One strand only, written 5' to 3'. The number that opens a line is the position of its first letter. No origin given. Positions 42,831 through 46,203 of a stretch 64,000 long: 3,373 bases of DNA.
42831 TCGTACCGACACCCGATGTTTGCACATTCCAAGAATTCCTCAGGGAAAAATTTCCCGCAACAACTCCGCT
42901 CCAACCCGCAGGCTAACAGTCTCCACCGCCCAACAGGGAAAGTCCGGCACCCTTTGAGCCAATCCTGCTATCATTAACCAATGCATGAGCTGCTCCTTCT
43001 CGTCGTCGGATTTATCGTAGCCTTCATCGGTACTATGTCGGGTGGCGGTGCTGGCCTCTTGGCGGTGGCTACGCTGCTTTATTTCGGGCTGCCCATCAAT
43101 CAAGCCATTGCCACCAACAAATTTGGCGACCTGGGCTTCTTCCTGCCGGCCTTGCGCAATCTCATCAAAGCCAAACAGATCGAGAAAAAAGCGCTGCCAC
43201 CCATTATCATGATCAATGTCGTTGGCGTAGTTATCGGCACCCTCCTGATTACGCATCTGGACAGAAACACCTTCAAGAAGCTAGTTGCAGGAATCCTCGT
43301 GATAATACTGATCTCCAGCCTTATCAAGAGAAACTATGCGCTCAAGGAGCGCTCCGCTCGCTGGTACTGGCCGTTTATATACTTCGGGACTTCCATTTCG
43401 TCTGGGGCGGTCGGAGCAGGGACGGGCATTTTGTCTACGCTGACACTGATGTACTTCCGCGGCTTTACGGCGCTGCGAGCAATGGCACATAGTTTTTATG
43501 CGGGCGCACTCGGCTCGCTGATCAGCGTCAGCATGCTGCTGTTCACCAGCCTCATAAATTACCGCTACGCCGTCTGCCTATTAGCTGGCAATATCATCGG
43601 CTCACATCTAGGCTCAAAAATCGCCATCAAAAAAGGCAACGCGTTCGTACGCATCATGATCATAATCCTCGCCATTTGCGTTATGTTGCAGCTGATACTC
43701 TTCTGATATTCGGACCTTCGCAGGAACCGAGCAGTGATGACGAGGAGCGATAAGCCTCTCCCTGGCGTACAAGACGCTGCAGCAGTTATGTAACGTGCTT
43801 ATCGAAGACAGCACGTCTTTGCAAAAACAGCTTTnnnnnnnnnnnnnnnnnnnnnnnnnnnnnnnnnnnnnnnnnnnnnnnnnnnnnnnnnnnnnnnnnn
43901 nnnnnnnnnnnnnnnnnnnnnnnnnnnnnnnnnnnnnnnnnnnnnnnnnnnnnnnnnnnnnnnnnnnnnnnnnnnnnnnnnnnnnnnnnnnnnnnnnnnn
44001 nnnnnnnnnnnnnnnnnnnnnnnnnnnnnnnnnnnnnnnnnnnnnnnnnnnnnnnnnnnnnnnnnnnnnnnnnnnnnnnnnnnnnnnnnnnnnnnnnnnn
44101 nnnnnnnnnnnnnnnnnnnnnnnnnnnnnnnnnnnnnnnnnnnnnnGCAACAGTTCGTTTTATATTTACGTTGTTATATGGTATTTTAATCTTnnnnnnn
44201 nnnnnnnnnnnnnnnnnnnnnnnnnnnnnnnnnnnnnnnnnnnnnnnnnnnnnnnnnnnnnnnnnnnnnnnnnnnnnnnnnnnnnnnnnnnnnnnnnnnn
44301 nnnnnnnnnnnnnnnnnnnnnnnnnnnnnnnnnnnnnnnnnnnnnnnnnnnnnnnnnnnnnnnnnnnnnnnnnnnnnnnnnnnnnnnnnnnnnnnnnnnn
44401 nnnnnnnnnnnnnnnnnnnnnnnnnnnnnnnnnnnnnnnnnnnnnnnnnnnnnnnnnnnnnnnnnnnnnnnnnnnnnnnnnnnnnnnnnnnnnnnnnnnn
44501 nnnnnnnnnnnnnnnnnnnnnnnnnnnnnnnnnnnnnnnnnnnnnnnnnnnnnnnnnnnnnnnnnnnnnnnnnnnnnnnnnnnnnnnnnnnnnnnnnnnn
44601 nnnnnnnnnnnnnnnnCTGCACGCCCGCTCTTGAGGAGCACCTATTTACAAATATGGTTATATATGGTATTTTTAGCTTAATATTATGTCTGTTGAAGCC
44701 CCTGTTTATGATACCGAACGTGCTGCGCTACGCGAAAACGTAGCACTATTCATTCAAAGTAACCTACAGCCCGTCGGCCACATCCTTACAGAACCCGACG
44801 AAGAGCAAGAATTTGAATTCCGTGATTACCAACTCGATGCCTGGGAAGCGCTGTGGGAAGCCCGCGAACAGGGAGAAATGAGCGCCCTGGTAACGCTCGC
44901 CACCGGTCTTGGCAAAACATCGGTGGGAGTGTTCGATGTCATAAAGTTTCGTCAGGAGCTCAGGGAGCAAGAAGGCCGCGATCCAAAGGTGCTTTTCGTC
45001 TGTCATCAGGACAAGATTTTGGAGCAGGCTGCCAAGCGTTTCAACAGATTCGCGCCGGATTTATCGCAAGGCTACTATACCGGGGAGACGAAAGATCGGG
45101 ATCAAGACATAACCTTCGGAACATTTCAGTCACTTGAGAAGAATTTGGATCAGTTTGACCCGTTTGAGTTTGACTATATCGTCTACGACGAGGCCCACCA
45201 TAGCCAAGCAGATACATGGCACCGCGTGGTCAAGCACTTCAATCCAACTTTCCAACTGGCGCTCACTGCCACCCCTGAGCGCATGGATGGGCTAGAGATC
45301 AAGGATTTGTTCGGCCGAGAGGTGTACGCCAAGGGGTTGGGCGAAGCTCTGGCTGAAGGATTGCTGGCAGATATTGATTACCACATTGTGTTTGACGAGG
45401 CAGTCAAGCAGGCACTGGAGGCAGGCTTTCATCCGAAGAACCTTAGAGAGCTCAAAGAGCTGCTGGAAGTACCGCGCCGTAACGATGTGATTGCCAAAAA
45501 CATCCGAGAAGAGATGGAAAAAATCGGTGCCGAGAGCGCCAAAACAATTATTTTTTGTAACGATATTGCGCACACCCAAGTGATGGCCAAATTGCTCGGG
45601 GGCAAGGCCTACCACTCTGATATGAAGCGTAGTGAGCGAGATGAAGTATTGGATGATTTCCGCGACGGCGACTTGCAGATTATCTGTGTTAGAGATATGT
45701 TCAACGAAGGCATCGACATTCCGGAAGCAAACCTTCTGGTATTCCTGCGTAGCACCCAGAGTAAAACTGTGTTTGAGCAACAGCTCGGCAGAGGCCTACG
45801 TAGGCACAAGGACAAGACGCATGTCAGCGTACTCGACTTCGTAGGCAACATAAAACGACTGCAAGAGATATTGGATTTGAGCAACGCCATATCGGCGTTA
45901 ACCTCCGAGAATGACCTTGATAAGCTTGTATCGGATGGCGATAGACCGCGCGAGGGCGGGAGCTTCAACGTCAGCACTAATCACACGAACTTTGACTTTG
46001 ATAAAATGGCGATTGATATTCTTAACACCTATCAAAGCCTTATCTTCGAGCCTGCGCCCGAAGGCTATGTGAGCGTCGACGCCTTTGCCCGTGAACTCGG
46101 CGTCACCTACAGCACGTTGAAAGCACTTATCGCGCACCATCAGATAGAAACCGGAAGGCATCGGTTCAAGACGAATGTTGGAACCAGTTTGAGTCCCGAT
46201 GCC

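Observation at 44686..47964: SF2 helicase carrying ten tandem 63-65-aa HTH-like modules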

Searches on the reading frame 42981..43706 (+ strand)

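Call 20: search_protein_families(library=pfam, proteins=[window:42981-43706:+], max_evalue=0.001)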
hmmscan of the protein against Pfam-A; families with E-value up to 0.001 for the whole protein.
window:42981-43706:+ (241 aa): 1 family
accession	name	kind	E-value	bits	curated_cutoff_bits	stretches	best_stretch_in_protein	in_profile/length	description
PF01925.25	TauE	-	3e-34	119.2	32.6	1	6-238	1-237/237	Sulfite exporter TauE/SafE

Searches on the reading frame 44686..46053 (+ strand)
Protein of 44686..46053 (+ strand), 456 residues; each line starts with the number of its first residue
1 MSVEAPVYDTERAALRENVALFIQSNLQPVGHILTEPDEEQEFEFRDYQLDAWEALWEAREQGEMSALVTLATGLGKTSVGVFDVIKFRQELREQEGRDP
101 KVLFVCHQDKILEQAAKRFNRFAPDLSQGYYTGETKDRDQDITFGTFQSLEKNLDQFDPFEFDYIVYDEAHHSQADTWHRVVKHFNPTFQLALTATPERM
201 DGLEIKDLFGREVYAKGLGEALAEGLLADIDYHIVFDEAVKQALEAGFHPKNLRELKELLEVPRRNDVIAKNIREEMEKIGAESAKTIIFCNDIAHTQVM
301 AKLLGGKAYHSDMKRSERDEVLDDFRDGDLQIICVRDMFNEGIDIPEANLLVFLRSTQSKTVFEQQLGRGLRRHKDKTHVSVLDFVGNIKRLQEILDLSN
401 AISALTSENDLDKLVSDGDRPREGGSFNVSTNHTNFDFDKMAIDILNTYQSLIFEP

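Call 13: search_solved_structures(query=window:44686-46053:+, max_evalue=0.001)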
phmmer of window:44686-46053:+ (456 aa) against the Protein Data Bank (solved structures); distinct sequences matched with E-value up to 0.001: 118 (the best 60 are shown).
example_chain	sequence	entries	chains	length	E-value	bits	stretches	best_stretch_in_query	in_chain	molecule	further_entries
7clg_A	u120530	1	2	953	2.9e-50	174.5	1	49-393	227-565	Putative helicase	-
3h1t_A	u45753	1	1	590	1.6e-25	93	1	46-389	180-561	Type I site-specific restriction-modification system, R (Restriction) subunit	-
6p4f_A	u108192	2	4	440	3.6e-23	85.2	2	271-379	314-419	DNA-dependent ATPase XPBII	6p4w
5tnu_A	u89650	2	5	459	4.2e-23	85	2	271-379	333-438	DNA-dependent ATPase XPBII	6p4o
6p66_A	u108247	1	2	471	5e-19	71.6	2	271-384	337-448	DNA repair protein RAD25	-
2fwr_A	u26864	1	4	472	5.1e-19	71.6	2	271-384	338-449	DNA repair protein RAD25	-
6jde_B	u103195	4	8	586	9e-17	64.1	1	43-389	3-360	Putative DNA repair helicase RadD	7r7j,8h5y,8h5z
2fzl_A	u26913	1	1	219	1.3e-09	40.5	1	271-383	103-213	DNA repair protein RAD25, XPB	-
7bkp_A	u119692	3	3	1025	9.2e-09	37.8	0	297-385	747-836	Interferon-induced helicase C domain-containing protein 1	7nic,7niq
7nga_A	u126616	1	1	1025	9.3e-09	37.7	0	297-385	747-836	Interferon-induced helicase C domain-containing protein 1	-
9lov_B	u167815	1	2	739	1e-08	37.6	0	295-383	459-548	Interferon-induced helicase C domain-containing protein 1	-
6gjz_A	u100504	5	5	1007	1e-08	37.6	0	297-385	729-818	Interferon-induced helicase C domain-containing protein 1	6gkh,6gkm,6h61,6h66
9f0j_A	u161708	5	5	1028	1.1e-08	37.5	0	297-385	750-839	Interferon-induced helicase C domain-containing protein 1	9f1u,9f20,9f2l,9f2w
9f3p_A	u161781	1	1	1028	1.1e-08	37.5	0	297-385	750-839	Interferon-induced helicase C domain-containing protein 1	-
7jl0_A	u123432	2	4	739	1.7e-08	36.9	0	295-383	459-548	Interferon-induced helicase C domain-containing protein 1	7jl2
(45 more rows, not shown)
